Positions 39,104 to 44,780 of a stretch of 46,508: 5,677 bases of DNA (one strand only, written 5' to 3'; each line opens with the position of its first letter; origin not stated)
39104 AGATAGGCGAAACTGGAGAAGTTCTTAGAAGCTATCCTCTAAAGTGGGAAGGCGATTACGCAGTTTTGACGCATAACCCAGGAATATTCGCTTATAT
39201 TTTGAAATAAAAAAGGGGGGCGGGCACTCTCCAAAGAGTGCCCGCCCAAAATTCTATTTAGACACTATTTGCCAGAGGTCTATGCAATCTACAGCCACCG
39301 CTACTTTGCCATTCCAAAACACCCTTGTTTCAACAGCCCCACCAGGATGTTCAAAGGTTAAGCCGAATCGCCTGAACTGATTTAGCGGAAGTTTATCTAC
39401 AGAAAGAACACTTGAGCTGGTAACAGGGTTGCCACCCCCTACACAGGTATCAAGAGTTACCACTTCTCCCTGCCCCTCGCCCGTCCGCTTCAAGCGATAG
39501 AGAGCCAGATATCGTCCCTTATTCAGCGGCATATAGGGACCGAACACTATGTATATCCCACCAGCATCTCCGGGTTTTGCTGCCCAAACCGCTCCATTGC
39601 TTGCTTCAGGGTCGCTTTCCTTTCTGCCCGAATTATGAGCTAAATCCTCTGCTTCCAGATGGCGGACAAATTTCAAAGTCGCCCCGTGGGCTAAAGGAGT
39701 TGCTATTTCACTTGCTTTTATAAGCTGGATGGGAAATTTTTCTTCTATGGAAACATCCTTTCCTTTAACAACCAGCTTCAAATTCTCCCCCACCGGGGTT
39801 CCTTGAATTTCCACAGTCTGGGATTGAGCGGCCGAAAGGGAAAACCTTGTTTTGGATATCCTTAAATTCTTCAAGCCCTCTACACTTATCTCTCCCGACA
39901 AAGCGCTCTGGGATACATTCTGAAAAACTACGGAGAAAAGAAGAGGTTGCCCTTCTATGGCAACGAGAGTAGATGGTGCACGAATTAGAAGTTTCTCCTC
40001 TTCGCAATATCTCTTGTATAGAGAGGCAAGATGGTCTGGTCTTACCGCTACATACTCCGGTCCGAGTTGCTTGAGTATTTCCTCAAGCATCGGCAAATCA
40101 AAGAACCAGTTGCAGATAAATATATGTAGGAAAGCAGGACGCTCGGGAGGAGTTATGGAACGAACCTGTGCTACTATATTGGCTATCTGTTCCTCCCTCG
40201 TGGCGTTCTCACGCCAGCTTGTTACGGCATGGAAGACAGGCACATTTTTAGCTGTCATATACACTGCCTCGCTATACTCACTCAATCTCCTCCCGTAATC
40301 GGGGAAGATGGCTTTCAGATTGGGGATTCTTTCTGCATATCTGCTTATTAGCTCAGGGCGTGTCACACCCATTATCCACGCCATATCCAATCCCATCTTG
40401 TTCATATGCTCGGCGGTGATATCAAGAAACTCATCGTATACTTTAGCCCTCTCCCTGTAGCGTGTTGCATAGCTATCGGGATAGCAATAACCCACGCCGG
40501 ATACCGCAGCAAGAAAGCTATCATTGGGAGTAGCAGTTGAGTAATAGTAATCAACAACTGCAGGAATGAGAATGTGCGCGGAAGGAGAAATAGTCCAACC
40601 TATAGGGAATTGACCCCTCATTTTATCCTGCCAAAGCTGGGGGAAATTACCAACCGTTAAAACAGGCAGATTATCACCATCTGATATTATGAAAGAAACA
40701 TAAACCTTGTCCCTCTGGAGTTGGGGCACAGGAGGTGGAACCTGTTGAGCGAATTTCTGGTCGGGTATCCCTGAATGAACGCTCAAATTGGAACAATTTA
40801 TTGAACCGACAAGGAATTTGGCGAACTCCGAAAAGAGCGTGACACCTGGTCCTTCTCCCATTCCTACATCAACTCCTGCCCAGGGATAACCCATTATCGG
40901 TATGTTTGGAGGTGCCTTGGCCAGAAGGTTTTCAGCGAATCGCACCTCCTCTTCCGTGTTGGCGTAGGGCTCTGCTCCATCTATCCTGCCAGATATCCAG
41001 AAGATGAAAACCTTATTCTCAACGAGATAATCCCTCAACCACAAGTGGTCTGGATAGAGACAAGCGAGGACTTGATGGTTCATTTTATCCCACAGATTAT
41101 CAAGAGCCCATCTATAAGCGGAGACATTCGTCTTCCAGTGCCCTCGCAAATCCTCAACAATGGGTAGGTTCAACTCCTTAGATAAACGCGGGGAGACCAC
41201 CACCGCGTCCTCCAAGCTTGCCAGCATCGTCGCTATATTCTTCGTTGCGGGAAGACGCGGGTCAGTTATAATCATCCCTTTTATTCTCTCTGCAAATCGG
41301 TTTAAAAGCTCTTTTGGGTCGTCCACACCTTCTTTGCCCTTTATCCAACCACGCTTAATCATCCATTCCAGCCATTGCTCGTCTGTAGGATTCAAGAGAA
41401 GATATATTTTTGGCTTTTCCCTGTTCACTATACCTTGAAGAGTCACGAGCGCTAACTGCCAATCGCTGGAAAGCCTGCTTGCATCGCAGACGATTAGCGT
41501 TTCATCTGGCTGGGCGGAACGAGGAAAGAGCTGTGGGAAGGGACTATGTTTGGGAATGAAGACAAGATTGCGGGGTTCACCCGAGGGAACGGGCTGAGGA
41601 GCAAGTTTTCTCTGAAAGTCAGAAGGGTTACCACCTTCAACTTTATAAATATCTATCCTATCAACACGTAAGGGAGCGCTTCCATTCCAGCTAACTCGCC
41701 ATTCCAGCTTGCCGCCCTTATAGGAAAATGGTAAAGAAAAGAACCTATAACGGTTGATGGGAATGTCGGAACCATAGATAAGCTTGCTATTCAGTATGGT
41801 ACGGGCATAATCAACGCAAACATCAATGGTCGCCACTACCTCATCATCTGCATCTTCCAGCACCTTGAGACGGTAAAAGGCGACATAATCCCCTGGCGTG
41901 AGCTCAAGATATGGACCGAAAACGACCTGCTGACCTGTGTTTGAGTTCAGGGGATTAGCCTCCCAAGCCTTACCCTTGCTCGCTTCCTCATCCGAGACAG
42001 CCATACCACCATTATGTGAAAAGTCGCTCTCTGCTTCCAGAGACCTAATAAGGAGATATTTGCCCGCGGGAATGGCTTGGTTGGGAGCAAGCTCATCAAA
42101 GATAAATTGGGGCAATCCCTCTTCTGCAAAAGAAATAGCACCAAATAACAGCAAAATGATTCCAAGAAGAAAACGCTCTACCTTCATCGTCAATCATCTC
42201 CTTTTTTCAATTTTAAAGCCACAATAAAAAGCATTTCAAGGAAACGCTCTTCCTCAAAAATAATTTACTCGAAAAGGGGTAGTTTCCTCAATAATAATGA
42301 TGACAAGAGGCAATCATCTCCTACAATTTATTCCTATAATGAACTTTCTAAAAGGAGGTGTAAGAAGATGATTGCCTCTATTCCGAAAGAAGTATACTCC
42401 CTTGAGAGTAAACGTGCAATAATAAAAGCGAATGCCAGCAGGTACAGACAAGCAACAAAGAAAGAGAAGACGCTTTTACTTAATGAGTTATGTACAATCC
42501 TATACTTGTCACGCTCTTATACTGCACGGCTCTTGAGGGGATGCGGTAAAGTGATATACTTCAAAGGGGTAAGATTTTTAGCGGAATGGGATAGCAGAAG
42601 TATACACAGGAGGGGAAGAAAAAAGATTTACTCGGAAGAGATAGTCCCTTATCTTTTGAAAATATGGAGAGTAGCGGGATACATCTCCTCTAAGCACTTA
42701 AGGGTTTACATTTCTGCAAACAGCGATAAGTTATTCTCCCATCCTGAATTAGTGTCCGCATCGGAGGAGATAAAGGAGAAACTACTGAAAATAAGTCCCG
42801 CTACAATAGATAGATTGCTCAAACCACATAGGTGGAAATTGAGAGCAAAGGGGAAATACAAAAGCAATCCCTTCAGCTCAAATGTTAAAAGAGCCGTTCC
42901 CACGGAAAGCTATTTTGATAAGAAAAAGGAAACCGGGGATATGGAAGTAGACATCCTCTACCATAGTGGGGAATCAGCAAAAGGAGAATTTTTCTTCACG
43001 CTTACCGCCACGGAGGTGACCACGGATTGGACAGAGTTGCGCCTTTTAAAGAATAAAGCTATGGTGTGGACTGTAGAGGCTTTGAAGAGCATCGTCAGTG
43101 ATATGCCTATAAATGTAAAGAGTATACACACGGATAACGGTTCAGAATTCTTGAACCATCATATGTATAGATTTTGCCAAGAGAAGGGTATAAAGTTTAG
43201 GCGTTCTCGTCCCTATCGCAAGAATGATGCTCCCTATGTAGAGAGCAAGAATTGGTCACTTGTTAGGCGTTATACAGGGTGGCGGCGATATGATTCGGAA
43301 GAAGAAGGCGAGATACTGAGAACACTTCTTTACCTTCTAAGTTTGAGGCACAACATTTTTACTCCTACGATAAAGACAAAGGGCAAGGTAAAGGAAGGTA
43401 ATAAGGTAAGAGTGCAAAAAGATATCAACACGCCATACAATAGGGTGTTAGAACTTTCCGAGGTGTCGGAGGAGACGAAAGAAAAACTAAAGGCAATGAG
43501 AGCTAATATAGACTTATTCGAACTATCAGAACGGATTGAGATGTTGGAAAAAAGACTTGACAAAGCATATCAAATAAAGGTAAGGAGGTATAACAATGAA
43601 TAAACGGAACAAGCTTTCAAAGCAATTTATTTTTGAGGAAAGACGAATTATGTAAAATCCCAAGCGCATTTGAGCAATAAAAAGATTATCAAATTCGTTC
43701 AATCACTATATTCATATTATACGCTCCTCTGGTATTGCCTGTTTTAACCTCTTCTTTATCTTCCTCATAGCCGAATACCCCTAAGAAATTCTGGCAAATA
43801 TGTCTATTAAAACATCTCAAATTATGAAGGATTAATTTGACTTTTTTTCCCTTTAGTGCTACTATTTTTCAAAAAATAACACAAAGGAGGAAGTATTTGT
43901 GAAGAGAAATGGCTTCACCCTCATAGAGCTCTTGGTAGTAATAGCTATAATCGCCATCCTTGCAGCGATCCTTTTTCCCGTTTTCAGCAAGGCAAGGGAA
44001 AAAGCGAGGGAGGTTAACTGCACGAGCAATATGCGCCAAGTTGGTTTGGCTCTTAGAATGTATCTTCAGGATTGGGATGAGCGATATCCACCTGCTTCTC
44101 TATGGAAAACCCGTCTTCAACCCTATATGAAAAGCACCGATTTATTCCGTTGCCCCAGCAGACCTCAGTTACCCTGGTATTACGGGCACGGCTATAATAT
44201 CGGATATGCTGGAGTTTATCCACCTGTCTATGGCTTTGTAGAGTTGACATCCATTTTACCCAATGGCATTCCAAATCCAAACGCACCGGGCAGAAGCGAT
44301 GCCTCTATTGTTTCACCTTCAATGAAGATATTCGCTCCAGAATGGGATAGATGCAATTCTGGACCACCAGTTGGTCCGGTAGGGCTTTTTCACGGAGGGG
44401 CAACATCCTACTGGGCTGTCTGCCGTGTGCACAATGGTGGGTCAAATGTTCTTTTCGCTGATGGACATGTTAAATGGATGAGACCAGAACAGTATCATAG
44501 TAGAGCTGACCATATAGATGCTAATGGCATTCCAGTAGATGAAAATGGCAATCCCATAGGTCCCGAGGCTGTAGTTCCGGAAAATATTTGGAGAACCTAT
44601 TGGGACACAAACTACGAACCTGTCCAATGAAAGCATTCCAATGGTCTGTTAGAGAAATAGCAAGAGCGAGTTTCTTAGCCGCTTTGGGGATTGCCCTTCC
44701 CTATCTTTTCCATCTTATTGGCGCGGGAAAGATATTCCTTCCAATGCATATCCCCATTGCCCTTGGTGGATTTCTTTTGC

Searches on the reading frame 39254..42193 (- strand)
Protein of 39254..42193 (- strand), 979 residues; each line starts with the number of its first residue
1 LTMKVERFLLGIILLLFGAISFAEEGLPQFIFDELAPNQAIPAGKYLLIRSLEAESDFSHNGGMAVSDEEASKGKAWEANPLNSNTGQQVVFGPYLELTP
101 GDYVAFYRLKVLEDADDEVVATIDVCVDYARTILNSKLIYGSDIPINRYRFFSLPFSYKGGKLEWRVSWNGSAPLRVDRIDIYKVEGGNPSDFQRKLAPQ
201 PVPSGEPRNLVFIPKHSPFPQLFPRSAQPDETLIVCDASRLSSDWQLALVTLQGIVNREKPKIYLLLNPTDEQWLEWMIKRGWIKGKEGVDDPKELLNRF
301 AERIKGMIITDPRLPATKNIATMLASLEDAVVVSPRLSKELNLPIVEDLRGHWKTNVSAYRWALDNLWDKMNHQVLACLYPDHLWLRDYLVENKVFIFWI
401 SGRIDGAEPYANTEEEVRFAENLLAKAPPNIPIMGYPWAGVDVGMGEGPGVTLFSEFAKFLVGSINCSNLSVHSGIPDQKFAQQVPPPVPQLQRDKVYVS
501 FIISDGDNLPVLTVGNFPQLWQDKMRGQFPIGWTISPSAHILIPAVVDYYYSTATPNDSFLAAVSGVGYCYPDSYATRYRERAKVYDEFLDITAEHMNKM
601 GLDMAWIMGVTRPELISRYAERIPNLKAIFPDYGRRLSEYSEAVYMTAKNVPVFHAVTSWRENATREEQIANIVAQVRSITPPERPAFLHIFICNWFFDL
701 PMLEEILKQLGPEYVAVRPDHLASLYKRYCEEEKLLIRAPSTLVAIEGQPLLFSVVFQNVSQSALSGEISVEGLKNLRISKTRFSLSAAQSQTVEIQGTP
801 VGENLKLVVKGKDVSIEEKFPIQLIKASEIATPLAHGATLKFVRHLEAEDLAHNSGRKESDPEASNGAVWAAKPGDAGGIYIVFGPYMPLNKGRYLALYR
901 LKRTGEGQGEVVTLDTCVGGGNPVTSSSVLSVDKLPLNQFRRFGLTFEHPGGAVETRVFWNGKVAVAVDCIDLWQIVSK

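Call 53: search_protein_families(library=pfam, proteins=[window:39254-42193:-], max_evalue=0.001)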
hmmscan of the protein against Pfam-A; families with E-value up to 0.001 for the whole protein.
window:39254-42193:- (979 aa): 4 families
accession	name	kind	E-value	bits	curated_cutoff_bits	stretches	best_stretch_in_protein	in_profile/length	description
PF14323.11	GxGYxYP_C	-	4e-57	194.3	27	1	495-727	1-242/242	GxGYxYP putative glycoside hydrolase C-terminal domain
PF20958.2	GxGYxYP_N_3rd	-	2.2e-18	66.6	24.4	1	373-475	1-91/91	GxGYxYP third domain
PF16216.10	GxGYxYP_N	-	6.1e-18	64.8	23.9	1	233-301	2-71/72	GxGYxYP_N 1st domain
PF20957.2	GxGYxYP_N_2nd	-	2.5e-17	63.2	24.5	1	304-371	1-68/68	GxGYxYP_N second domain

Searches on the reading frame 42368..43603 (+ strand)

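Call 8: search_protein_families(library=pfam, proteins=[window:42368-43603:+], max_evalue=0.0001)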
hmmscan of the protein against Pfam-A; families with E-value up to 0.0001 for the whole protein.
window:42368-43603:+ (411 aa): 1 family
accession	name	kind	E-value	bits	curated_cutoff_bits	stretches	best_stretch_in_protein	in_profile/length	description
PF00665.32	rve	-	2e-10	41.3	32.6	1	192-284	8-101/102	Integrase core domain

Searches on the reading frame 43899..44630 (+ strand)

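Call 8: search_protein_families(library=pfam, proteins=[window:43899-44630:+], max_evalue=0.0001)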
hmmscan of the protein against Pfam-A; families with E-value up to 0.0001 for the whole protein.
window:43899-44630:+ (243 aa): 2 families
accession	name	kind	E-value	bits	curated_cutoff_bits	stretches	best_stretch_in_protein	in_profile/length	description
PF07596.16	SBP_bac_10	-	2.8e-11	44.4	23.3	1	31-68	2-38/268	Protein of unknown function (DUF1559)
PF07963.17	N_methyl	-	3e-09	36.5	21.2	1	2-26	3-27/27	Prokaryotic N-terminal methylation motif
